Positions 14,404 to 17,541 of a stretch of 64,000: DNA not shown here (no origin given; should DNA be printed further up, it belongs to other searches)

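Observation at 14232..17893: Compositionally atypical 945-aa secreted Cys-rich / HExxH / HEAT / vWA protein bracketed by two tRNA-Ser genes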

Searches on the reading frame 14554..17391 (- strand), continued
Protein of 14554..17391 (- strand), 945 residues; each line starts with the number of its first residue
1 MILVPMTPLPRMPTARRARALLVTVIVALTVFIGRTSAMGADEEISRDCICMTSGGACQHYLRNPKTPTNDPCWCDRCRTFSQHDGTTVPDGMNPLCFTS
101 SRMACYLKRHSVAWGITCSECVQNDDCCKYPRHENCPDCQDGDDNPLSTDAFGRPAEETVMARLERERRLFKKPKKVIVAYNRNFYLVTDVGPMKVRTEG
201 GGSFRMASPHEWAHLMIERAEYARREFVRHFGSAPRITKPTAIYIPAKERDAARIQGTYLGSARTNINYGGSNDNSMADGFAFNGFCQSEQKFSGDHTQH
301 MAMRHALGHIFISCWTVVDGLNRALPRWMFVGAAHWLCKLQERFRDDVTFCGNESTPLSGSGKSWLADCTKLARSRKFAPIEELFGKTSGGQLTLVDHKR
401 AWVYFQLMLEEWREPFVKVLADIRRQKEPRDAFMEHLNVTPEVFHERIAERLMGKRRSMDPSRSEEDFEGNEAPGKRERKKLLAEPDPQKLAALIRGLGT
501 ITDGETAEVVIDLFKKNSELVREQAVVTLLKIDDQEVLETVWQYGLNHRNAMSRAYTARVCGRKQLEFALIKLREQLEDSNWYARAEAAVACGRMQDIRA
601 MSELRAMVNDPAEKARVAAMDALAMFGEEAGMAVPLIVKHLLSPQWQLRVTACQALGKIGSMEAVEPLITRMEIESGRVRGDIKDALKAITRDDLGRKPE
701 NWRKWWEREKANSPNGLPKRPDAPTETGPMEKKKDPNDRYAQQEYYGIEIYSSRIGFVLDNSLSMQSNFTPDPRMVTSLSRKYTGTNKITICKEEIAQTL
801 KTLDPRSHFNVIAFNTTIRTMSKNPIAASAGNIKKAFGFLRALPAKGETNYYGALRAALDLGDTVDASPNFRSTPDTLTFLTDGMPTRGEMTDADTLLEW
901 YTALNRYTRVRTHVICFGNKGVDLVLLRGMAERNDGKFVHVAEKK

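Call 29: find_related_loci(query=A1, collection=genome_contigs, flank=6000)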
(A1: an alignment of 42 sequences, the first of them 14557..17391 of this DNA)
Query A1 (945 aa) in genome_contigs; peptide patterns used: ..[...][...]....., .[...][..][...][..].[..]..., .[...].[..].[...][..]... (x = any residue, [..] = any of these).
323 stretches matched a pattern; 174 encode a relative of the query (tblastn E <= 1e-3); the best 80 are kept; 77 distinct loci.
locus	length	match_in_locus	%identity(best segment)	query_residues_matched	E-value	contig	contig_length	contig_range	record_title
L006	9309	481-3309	74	8-945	0e+0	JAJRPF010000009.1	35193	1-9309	MAG: Planctomycetota bacterium isolate Dive100_bin1.14 k141_198591, whole genome shotgun sequence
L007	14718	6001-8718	75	41-945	0e+0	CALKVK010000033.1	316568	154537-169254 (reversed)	MAG TPA_asm: uncultured bacterium isolate SRR6227243_bin.30_CONCOCT_v1.1_MAG genome assembly, contig: ERZ795105.61, whol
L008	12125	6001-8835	70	13-945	0e+0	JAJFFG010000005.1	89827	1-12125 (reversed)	MAG: Planctomycetota bacterium isolate OFTM316 OFTM316_4, whole genome shotgun sequence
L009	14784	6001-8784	64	16-945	0e+0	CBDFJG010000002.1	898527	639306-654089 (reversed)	MAG: Planctomycetota bacterium isolate 82eb9380-8e6c-47c5-987f-f4f3aed39320 genome assembly, contig: contig_2, whole gen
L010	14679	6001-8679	61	49-945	0e+0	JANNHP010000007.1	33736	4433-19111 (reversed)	MAG: Planctomycetia bacterium isolate SOY_6_C_metabat_247 SOY_6_C_k141_3008632, whole genome shotgun sequence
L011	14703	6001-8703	56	49-945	0e+0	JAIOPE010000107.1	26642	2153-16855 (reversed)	MAG: Planctomycetota bacterium isolate LakeFargette_0920_ALND_MAG_70_12 LacPavin_0920_ALND_scaffold_420616, whole genome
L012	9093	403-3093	56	42-944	0e+0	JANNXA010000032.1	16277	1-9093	MAG: Planctomycetota bacterium isolate VAR_34_metabat_283 VAR_34_k141_1516796, whole genome shotgun sequence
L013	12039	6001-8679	55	47-944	0e+0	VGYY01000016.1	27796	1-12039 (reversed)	MAG: Planctomycetota bacterium isolate M_DeepCast_50m_m2_133 M_DeepCast_50m_m2_133_Ga0194121_10002700, whole genome shot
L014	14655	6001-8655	54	49-944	0e+0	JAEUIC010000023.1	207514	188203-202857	MAG: Planctomycetota bacterium isolate new MAG-33 k141_2356382, whole genome shotgun sequence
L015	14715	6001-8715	53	36-945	0e+0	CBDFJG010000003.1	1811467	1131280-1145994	MAG: Planctomycetota bacterium isolate 82eb9380-8e6c-47c5-987f-f4f3aed39320 genome assembly, contig: contig_3, whole gen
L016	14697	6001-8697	51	41-941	0e+0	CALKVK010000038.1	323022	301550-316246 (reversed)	MAG TPA_asm: uncultured bacterium isolate SRR6227243_bin.30_CONCOCT_v1.1_MAG genome assembly, contig: ERZ795105.58, whol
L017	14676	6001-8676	54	47-941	0e+0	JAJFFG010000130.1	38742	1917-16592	MAG: Planctomycetota bacterium isolate OFTM316 OFTM316_129, whole genome shotgun sequence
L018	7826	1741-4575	51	22-945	0e+0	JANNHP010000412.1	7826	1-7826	MAG: Planctomycetia bacterium isolate SOY_6_C_metabat_247 SOY_6_C_k141_4563936, whole genome shotgun sequence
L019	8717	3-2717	53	49-943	0e+0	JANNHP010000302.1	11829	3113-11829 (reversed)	MAG: Planctomycetia bacterium isolate SOY_6_C_metabat_247 SOY_6_C_k141_4918708, whole genome shotgun sequence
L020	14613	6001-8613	48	56-945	0e+0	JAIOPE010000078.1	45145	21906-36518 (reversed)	MAG: Planctomycetota bacterium isolate LakeFargette_0920_ALND_MAG_70_12 LacPavin_0920_ALND_scaffold_385567, whole genome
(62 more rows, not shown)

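Call 41: search_protein_families(library=pfam, alignment_id=A1, max_evalue=1)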
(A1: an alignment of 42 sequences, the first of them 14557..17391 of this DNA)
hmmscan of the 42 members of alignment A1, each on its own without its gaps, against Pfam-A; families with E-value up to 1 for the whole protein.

A. member 1, window:14557-17391:- (945 aa): 7 families
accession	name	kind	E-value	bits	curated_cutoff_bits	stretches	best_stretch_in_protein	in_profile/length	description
PF13646.12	HEAT_2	-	3.5e-24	85.3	27.7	4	605-687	5-87/88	HEAT repeats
PF02985.28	HEAT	-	1.9e-07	31.2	23.5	1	634-660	2-28/31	HEAT repeat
PF13768.12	VWA_3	-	6.9e-07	29.9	27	1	792-936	20-151/155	von Willebrand factor type A domain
PF13519.12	VWA_2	-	3.4e-06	28.1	27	1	757-884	3-106/107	von Willebrand factor type A domain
PF03130.22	HEAT_PBS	-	5.1e-06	27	20.9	0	649-669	2-22/27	PBS lyase HEAT-like repeat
PF24714.1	TOR1L1_N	-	0.03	14.1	43.3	0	628-663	207-242/281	TORTIFOLIA1 N-terminal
PF13513.12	HEAT_EZ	-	0.057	14.4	27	0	616-659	4-55/55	HEAT-like repeat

B. families by the number of members that match (of 42 scanned): 28 families (the first 25 are shown)
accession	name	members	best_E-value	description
PF13646.12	HEAT_2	42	1.3e-27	HEAT repeats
PF03130.22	HEAT_PBS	42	4.1e-14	PBS lyase HEAT-like repeat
PF02985.28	HEAT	42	8.1e-13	HEAT repeat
PF13768.12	VWA_3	40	1.8e-11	von Willebrand factor type A domain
PF13519.12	VWA_2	34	9.8e-09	von Willebrand factor type A domain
PF00092.34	VWA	31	2.5e-08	von Willebrand factor type A domain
PF24714.1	TOR1L1_N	24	2.6e-05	TORTIFOLIA1 N-terminal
PF13513.12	HEAT_EZ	19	1.3e-05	HEAT-like repeat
PF10138.15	vWA-TerF-like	4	0.0058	vWA found in TerF C terminus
PF25151.1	TPR_Trm732_C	4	0.025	Trm732, C-terminal TPR repeats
PF12717.13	Cnd1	3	0.0075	non-SMC mitotic condensation complex subunit 1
PF18991.6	DUF5724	1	0.015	Family of unknown function (DUF5724)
PF02429.20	PCP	1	0.04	Peridinin-chlorophyll A binding protein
PF11838.14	ERAP1_C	1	0.042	ERAP1-like C-terminal domain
PF14838.11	INTS5_C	1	0.052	Integrator complex subunit 5 C-terminus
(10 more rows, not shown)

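Call 58: search_protein_families(library=pfam, proteins=[P0104], max_evalue=0.1)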
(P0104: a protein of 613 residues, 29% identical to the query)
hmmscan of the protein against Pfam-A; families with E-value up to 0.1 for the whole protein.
P0104 (613 aa): 0 families

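Call 73: predict_structure(alignment_id=A1)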
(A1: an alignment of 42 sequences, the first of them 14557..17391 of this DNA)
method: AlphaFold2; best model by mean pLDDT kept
length: 945 residues; sequences in the alignment: 42
mean_pLDDT: 85.1   pTM: 0.75
mean pLDDT of the five models: 85.1, 85.1, 83.3, 83.2, 81.3
residues with pLDDT >= 90: 484; 70-90: 343; 50-70: 68; < 50: 50
segments of 3 or more residues with pLDDT < 50: 1-14, 33-44, 466-471, 727-741
pLDDT, mean of each block of 10 residues (from residue 1): 40 47 60 40 55 75 89 77 79 84 91 93 85 81 83 93 96 96 97 92 91 96 93 89 96 89 81 76 93 94 95 84 74 94 89 63 92 90 79 88 95 93 88 88 89 88 55 69 88 85 92 92 92 93 96 95 95 96 96 96 97 96 95 96 93 96 95 87 93 88 94 87 64 42 58 85 85 79 83 89 84 92 88 94 89 90 75 87 82 86 91 86 85 91 79
secondary structure, 60 per line:
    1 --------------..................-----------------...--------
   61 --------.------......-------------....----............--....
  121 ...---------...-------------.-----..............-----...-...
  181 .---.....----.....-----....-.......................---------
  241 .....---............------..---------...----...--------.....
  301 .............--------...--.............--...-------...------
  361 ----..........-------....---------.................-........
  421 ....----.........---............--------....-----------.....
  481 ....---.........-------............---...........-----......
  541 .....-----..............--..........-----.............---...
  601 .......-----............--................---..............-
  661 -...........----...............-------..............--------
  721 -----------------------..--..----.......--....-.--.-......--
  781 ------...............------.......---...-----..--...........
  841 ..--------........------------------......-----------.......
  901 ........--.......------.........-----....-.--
elements in order (helices of 4 or more, strands of 3 or more residues): H15-32 H76-81 H95-98 H103-114 H119-123 H156-168 E178-181 E185-189 E194-198 E204-207 H209-231 E241-245 H249-260 E285-287 H296-313 H327-339 H365-374 H382-385 H395-411 H413-424 H429-437 H441-452 H461-464 H476-484 H488-496 H504-515 H519-529 H535-545 H551-564 H567-576 H582-594 H598-607 H613-624 H627-642 H646-659 H662-672 H677-691 H699-712 E754-760 H763-766 H773-778 H788-801 E808-814 E818-820 H830-842 H851-858 E877-882 H894-908 E911-917 H924-932 E938-941

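Call 77: list_cluster_members(proteins=[P0250, window:14557-17391:-])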
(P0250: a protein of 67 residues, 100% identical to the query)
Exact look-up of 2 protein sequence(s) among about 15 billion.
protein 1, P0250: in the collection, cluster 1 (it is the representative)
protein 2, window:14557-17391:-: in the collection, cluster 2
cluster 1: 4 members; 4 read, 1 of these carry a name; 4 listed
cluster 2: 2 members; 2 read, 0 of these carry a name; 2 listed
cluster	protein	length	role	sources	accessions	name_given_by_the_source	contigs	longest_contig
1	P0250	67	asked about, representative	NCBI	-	-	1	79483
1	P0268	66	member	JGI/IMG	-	hypothetical protein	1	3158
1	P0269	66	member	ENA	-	-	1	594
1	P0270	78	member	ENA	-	-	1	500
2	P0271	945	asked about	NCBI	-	-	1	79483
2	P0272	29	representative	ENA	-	-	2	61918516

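Call 85: find_encoding_contigs(protein=P0043, flank=10000, max_places=1)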
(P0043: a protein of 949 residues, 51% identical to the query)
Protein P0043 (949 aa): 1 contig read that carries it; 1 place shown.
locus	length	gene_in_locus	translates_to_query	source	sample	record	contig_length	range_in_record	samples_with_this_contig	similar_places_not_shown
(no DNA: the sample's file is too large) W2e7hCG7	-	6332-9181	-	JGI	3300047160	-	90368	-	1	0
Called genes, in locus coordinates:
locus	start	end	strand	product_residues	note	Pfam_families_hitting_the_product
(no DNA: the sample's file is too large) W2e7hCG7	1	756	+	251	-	?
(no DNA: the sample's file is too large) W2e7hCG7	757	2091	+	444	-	PF25917:BSH_RND, PF25919:BSH_CusB (faint), PF25973:BSH_CzcB (weak), PF25876:HH_MFP_RND (weak), PF25954:Beta-barrel_RND_2, PF25967:RND-MFP_C (faint), PF25989:YknX_C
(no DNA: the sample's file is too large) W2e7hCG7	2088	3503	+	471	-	PF02321:OEP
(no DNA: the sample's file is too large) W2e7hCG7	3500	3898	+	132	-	-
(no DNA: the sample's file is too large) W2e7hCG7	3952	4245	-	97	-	-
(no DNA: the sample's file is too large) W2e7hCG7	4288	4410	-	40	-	-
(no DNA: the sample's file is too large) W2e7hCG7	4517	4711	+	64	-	-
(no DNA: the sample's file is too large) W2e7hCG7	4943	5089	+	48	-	-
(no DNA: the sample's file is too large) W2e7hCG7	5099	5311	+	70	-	-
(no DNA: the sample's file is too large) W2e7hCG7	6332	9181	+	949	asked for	PF02985:HEAT (faint), PF13646:HEAT_2, PF13768:VWA_3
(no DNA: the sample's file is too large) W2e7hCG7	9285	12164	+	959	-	PF03130:HEAT_PBS (faint), PF02985:HEAT (faint), PF13646:HEAT_2, PF13519:VWA_2 (weak), PF13768:VWA_3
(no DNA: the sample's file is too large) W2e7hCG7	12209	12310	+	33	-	-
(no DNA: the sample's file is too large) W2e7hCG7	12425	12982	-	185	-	-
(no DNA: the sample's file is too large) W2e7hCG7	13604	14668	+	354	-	PF02486:Rep_trans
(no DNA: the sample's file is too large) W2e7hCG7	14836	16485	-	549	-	PF13620:CarboxypepD_reg (faint)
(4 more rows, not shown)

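Call 86: find_encoding_contigs(protein=P0058, flank=10000, max_places=1)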
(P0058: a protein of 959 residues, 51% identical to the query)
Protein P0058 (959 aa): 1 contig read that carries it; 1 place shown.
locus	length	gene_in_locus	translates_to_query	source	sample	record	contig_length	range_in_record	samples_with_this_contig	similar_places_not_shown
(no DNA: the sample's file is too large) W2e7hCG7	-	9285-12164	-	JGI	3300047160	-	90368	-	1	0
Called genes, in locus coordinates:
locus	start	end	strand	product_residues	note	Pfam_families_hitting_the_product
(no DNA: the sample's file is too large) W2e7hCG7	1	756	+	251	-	?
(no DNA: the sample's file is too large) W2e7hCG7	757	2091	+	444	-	PF25917:BSH_RND, PF25919:BSH_CusB (faint), PF25973:BSH_CzcB (weak), PF25876:HH_MFP_RND (weak), PF25954:Beta-barrel_RND_2, PF25967:RND-MFP_C (faint), PF25989:YknX_C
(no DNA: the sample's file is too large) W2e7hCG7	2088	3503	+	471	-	PF02321:OEP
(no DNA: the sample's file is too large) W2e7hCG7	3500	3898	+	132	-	-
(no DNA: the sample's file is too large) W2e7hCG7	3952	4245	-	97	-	-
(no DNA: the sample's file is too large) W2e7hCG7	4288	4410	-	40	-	-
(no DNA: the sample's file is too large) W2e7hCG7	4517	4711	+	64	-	-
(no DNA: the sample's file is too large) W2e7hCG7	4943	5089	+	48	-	-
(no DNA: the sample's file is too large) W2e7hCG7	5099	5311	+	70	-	-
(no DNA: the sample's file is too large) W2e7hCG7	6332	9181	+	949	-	PF02985:HEAT (faint), PF13646:HEAT_2, PF13768:VWA_3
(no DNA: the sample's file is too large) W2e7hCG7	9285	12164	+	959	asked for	PF03130:HEAT_PBS (faint), PF02985:HEAT (faint), PF13646:HEAT_2, PF13519:VWA_2 (weak), PF13768:VWA_3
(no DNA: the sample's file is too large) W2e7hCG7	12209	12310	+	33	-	-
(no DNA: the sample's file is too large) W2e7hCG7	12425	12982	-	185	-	-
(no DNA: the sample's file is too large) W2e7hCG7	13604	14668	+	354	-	PF02486:Rep_trans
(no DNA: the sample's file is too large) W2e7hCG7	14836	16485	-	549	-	PF13620:CarboxypepD_reg (faint)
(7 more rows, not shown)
